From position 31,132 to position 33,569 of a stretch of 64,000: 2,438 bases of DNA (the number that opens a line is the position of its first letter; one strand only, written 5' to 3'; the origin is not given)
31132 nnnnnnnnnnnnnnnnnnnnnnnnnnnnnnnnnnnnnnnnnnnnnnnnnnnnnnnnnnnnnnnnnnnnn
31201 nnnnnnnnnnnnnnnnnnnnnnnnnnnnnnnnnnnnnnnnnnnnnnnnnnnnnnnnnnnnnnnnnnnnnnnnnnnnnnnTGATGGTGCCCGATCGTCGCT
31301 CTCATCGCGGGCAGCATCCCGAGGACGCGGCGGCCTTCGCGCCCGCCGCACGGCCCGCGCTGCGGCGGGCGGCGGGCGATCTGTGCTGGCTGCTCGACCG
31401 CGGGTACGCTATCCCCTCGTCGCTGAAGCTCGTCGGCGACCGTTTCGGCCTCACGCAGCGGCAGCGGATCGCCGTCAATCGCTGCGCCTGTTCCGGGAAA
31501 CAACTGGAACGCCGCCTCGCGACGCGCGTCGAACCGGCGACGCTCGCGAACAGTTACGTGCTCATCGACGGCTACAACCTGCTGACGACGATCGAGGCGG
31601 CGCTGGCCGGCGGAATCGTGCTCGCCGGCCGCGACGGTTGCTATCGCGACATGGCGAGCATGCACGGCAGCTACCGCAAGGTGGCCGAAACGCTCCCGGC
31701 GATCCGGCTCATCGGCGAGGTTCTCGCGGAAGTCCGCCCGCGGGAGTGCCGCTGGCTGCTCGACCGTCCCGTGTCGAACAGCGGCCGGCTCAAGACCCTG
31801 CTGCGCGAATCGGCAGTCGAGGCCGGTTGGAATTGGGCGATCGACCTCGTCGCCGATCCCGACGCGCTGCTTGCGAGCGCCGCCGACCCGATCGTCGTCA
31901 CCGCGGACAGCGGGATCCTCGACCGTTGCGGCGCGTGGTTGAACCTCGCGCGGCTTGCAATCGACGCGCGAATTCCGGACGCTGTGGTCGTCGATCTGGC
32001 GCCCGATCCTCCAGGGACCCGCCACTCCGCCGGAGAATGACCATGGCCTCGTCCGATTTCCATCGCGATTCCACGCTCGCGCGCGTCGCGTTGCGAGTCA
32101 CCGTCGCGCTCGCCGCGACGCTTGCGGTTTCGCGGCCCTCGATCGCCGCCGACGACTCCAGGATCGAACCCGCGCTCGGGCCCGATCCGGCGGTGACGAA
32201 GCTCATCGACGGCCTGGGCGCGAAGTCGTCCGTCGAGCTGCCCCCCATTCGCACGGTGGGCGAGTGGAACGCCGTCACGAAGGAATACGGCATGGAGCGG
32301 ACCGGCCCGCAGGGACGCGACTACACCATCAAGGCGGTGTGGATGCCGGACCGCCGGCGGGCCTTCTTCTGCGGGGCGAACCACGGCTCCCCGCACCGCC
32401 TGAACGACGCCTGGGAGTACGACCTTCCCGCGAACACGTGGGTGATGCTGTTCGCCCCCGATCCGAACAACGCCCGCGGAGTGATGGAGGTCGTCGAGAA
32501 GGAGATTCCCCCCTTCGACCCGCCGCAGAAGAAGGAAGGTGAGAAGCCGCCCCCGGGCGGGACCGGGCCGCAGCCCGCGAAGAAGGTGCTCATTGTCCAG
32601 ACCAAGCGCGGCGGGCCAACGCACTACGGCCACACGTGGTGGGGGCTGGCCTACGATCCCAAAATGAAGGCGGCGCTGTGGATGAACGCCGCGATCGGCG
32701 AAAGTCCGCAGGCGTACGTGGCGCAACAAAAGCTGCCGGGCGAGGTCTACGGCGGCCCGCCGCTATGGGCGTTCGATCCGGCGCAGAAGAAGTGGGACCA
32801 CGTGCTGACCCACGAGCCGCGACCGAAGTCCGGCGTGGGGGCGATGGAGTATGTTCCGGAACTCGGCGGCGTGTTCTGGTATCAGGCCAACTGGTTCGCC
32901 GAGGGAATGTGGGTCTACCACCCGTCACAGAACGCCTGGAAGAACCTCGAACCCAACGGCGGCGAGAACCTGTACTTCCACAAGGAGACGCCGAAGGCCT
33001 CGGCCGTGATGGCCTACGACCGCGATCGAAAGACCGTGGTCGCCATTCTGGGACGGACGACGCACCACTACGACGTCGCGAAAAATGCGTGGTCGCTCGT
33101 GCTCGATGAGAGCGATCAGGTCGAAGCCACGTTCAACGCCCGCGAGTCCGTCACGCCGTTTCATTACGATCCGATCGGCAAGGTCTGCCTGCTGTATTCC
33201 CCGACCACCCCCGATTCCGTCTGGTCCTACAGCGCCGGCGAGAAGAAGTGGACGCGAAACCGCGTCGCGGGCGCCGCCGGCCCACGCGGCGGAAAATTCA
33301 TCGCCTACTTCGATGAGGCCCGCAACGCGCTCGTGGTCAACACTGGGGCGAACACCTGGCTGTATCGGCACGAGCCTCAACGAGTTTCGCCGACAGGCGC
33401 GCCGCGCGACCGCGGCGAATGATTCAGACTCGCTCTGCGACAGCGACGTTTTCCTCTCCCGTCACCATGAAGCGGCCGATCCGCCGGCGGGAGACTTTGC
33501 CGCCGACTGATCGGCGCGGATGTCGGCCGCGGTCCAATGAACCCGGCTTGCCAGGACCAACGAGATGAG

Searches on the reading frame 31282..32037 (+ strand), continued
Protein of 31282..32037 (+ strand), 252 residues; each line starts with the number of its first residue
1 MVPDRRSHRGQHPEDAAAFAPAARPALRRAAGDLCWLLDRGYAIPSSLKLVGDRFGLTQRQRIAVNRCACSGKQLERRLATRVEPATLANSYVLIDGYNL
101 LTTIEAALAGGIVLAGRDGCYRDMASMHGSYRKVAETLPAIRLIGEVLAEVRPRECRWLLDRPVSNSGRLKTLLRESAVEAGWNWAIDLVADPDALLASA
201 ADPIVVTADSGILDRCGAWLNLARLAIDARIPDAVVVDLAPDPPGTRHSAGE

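Call 18: find_encoding_contigs(protein=P0002, flank=5000, max_places=8)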
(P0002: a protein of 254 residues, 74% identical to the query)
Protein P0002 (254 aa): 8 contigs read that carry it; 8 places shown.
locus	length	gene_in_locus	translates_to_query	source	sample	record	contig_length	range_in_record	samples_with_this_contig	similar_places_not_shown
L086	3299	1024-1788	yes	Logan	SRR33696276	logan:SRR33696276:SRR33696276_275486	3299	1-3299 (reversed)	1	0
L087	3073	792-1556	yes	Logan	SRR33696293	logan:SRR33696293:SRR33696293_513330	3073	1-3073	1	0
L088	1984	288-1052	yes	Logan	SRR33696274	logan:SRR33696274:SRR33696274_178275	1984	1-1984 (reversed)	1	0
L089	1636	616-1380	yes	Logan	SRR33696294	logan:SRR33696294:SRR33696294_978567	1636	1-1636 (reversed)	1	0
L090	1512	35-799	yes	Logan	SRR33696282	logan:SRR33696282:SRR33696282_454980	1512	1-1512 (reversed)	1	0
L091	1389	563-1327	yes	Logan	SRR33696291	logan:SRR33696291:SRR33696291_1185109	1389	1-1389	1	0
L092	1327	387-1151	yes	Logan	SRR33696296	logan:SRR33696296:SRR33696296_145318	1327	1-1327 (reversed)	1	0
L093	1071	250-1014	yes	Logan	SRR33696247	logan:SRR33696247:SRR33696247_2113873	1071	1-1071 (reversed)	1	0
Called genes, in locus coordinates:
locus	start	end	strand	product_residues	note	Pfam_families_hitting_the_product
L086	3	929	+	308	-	?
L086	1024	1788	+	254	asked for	PF04256:DUF434, PF18481:DUF5616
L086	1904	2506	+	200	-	-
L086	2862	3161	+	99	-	-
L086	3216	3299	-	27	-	?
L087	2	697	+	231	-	?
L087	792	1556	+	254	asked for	PF04256:DUF434, PF18481:DUF5616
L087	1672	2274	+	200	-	-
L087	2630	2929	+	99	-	-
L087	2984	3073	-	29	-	?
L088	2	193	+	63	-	?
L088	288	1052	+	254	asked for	PF04256:DUF434, PF18481:DUF5616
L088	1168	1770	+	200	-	-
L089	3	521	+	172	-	?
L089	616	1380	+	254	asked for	PF04256:DUF434, PF18481:DUF5616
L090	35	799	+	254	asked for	PF04256:DUF434, PF18481:DUF5616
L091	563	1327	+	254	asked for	PF04256:DUF434, PF18481:DUF5616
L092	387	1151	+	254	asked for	PF04256:DUF434, PF18481:DUF5616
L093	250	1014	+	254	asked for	PF04256:DUF434, PF18481:DUF5616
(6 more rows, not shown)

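Call 19: find_encoding_contigs(protein=P0003, flank=5000, max_places=3)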
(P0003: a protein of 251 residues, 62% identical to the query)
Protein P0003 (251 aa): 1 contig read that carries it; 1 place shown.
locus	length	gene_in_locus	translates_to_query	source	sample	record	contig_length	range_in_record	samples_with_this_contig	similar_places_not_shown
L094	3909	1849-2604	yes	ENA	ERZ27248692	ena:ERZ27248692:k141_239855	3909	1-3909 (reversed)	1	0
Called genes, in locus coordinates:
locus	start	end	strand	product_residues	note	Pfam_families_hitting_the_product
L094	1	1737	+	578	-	?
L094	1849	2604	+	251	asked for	PF04256:DUF434, PF18481:DUF5616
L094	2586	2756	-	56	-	-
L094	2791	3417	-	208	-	PF13358:DDE_3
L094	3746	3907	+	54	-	?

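Call 36: search_protein_families(library=pfam, alignment_id=A3, max_evalue=0.01)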
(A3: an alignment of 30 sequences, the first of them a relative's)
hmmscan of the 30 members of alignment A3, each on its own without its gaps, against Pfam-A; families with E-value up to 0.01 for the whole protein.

A. member 1, L013:3820-4011:+ (64 aa): 0 families

B. families by the number of members that match (of 30 scanned): 3 families
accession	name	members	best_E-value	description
PF01161.25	PBP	2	5.2e-42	Phosphatidylethanolamine-binding protein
PF14096.11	DUF4274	1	3e-09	Domain of unknown function (DUF4274)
PF09654.15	DUF2396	1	0.0042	Protein of unknown function (DUF2396)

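Call 42: predict_structure(alignment_id=A1)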
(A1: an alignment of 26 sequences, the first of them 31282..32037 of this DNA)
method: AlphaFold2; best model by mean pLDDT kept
length: 252 residues; sequences in the alignment: 26
mean_pLDDT: 87.9   pTM: 0.85
mean pLDDT of the five models: 87.9, 87.8, 87.7, 87.0, 85.3
residues with pLDDT >= 90: 186; 70-90: 33; 50-70: 15; < 50: 18
segments of 3 or more residues with pLDDT < 50: 1-7, 126-131, 249-252
pLDDT, mean of each block of 10 residues (from residue 1): 42 82 95 97 97 96 95 97 97 95 90 94 65 76 97 96 77 95 95 93 93 96 97 93 58 39
secondary structure, 60 per line:
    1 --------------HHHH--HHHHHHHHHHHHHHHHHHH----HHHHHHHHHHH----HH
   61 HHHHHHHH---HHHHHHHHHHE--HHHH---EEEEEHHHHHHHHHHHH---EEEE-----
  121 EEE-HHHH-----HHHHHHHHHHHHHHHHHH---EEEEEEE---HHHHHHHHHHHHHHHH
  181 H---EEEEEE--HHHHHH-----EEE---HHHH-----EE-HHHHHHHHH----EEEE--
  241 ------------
elements in order: H15-18 H21-39 H44-54 H59-68 H72-81 H85-88 E92-96 H97-108 E112-115 E121-123 H125-128 H134-151 E155-161 H165-181 E185-190 H193-198 E204-206 H210-213 H222-230 E235-238

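Call 44: fold_search(model_id=the predicted structure, library=pdb)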
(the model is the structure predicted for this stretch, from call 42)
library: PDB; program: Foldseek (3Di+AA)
matches with E <= 10: 1088; with E <= 0.001: 0
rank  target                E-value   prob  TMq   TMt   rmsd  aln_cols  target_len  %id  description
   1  9zuz_D                1.9e-02  0.51  0.24  0.18  12.4       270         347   10  Translation Initiation Factor eIF-2B complex with the Isohexide Diamine GSK735 (released 2026-03-04)
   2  7l7g_G                2.9e-02  0.41  0.22  0.21  11.9       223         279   12  Electron cryo-microscopy of the eukaryotic translation initiation factor 2B from Homo sapiens (updated model of PDB ID (released 2021-03-24)
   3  3ecs_F                2.9e-02  0.38  0.24  0.22  12.7       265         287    9  Crystal structure of human eIF2B alpha (released 2009-09-01)
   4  7kma_F                3.1e-02  0.41  0.22  0.20  11.7       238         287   10  Crystal structure of eif2Balpha with a ligand. (released 2021-07-21)
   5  3a9c_C                3.3e-02  0.47  0.21  0.17  11.8       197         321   10  Crystal structure of ribose-1,5-bisphosphate isomerase from Thermococcus kodakaraensis KOD1 in complex with ribulose-1 (released 2010-11-03)
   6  3ecs_D                3.3e-02  0.38  0.23  0.21  11.6       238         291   11  Crystal structure of human eIF2B alpha (released 2009-09-01)
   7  6jlz_A                3.3e-02  0.38  0.24  0.20  12.2       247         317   11  P-eIF2a - eIF2B complex (released 2019-05-01)
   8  8a8t                  5.0e-02  0.93  0.25  0.11   7.2       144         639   15  Malonyl-CoA reductase from Chloroflexus aurantiacus - C-terminal NADP and malonate bound (released 2023-04-05)
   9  1vb5_A                5.0e-02  0.38  0.21  0.19  11.5       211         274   11  Crystal Structure Analysis of the Pyrococcus horikoshii OT3 translation initiation factor eIF-2B (released 2004-12-07)
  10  9zuz_B                5.0e-02  0.33  0.23  0.19  11.7       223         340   12  Translation Initiation Factor eIF-2B complex with the Isohexide Diamine GSK735 (released 2026-03-04)
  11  9hve_A                5.3e-02  0.30  0.23  0.20  11.1       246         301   12  Native human eIF2-eIF2B complex (released 2025-11-19)
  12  1vb5_B                5.9e-02  0.38  0.22  0.21  11.5       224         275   11  Crystal Structure Analysis of the Pyrococcus horikoshii OT3 translation initiation factor eIF-2B (released 2004-12-07)
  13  7kma_B                5.9e-02  0.33  0.21  0.20  11.2       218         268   12  Crystal structure of eif2Balpha with a ligand. (released 2021-07-21)
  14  7vlk_C                6.7e-02  0.20  0.23  0.19  15.2       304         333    9  eIF2B-SFSV NSs C2-imposed (released 2021-12-01)
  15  3ecs_C                7.1e-02  0.25  0.22  0.20  12.1       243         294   13  Crystal structure of human eIF2B alpha (released 2009-09-01)
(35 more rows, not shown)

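Call 45: search_solved_structures(query=A1, max_evalue=10, show_alignments=1)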
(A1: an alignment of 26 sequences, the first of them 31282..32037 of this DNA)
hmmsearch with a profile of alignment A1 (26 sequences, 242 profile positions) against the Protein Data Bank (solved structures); distinct sequences matched with E-value up to 10: 0.

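Call 51: search_protein_families(library=pfam, alignment_id=A1, max_evalue=10)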
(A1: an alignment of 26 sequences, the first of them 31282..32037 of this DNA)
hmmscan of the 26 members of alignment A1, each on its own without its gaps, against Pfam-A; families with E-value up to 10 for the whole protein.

A. member 1, window:31282-32037:+ (252 aa): 2 families
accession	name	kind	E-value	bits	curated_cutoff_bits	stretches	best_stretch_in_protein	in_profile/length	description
PF18481.7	DUF5616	-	6.4e-47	159.8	27.6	1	86-224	2-139/140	Domain of unknown function (DUF5616)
PF04256.18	DUF434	-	1.7e-19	69.6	27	1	27-79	2-54/56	Protein of unknown function (DUF434)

B. families by the number of members that match (of 26 scanned): 10 families
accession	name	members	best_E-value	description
PF18481.7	DUF5616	26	2.8e-52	Domain of unknown function (DUF5616)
PF04256.18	DUF434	26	1.5e-21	Protein of unknown function (DUF434)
PF02056.22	Glyco_hydro_4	3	0.035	Family 4 glycosyl hydrolase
PF10867.13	DUF2664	2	0.17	Protein of unknown function (DUF2664)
PF19690.4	DUF6191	1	0.052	Family of unknown function (DUF6191)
PF21958.2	SOGP_N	1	0.11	SOGP N-terminal domain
PF02289.21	MCH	1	0.12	Cyclohydrolase (MCH)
PF21359.2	zf_topless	1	0.18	TOPLESS, zinc finger domain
PF16011.10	CBM9_2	1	0.2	Carbohydrate-binding family 9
PF02080.26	TrkA_C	1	0.25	TrkA-C domain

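Call 53: search_protein_families(library=pfam, proteins=[L003:15-965:+, L058:2919-3974:+, L022:4901-5599:+, L075:1479-2471:+, L012:885-2621:+, L077:924-1973:-, L054:6953-7894:-, L086:3-926:+, L086:1904-2503:+], max_evalue=0.001)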
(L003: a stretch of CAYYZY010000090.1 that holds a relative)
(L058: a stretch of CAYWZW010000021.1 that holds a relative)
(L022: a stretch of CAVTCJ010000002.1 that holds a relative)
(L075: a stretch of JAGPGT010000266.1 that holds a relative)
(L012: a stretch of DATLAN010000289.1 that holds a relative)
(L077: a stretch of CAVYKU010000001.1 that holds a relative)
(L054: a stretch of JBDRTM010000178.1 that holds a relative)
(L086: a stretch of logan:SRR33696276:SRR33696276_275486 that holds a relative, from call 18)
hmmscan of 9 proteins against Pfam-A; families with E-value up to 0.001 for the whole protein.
L003:15-965:+ (317 aa): 0 families

L058:2919-3974:+ (352 aa): 1 family
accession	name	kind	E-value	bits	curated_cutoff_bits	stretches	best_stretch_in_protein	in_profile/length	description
PF00795.27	CN_hydrolase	-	3.3e-22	79.5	23.2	1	76-214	15-171/256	Carbon-nitrogen hydrolase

L022:4901-5599:+ (233 aa): 4 families
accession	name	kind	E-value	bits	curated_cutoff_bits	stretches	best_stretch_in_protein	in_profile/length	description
PF13202.12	EF-hand_5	-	9.2e-06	25.4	25.9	1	74-94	4-24/25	EF hand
PF00036.39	EF-hand_1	-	1.5e-05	24.6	25.4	1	73-92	4-23/29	EF hand domain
PF13405.12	EF-hand_6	-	0.00011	22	25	0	76-93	7-24/30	EF-hand domain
PF10670.15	DUF4198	-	0.00027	21.6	34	1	137-177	152-193/209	Domain of unknown function (DUF4198)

L075:1479-2471:+ (331 aa): 0 families

L012:885-2621:+ (579 aa): 1 family
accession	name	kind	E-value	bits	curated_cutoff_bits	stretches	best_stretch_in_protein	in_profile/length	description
PF01139.22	RtcB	-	7e-173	576.2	27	1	144-579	1-426/426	tRNA-splicing ligase RtcB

L077:924-1973:- (349 aa): 2 families
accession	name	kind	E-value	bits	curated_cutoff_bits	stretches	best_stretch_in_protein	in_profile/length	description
PF12706.13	Lactamase_B_2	-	9.4e-16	58.4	27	1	105-310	24-199/200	Beta-lactamase superfamily domain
PF00753.33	Lactamase_B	-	1.3e-05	25.7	22.7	1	108-137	40-69/196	Metallo-beta-lactamase superfamily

L054:6953-7894:- (313 aa): 3 families
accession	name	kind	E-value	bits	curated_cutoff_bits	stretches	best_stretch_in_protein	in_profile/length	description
PF00702.32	Hydrolase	-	3.7e-27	96.4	26.4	1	93-273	4-191/191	haloacid dehalogenase-like hydrolase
PF13419.12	HAD_2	-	8.5e-27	94.8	23.8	1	93-279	1-178/178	Haloacid dehalogenase-like hydrolase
PF13242.12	Hydrolase_like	-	4.7e-09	36.5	22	1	235-300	3-74/75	HAD-hyrolase-like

L086:3-926:+ (308 aa): 0 families

L086:1904-2503:+ (200 aa): 0 families

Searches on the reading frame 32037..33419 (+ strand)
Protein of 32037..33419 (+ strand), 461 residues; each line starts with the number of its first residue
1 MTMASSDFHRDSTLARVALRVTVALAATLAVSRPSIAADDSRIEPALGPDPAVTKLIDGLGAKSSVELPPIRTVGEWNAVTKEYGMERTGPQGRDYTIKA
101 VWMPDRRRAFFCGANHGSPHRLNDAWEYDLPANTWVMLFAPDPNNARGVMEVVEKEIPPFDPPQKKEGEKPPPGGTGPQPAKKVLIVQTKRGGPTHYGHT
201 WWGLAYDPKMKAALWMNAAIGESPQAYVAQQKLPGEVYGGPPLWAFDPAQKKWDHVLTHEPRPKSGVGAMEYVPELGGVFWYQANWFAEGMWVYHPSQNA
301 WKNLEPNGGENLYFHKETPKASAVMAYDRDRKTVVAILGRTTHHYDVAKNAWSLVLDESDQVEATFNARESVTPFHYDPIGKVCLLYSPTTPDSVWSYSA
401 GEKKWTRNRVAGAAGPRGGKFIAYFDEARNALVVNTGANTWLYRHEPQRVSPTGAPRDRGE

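Call 29: search_protein_families(library=pfam, proteins=[window:32037-33419:+], max_evalue=0.01)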
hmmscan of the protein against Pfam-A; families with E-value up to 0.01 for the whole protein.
window:32037-33419:+ (461 aa): 6 families
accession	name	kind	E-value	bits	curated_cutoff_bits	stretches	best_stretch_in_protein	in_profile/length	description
PF24681.1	Kelch_KLHDC2_KLHL20_DRC7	-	9.5e-08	32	50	1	243-309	131-199/221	KLHDC2/KLHL20/DRC7 Kelch-repeats domain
PF13418.12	Kelch_4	-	9.6e-07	29.1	21.6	0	119-141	24-47/49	Galactose oxidase, central domain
PF13415.12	Kelch_3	-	9.9e-07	29.2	22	0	113-142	9-35/48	Galactose oxidase, central domain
PF24981.1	Beta-prop_ATRN-LZTR1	-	0.0001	22.1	50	0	244-405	18-192/289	Attractin/LZTR1 beta-propeller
PF01344.31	Kelch_1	-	0.00035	20.5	20.1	0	120-137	24-41/46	Kelch motif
PF13964.12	Kelch_6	-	0.00053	20.3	25.3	0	111-139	17-44/50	Kelch motif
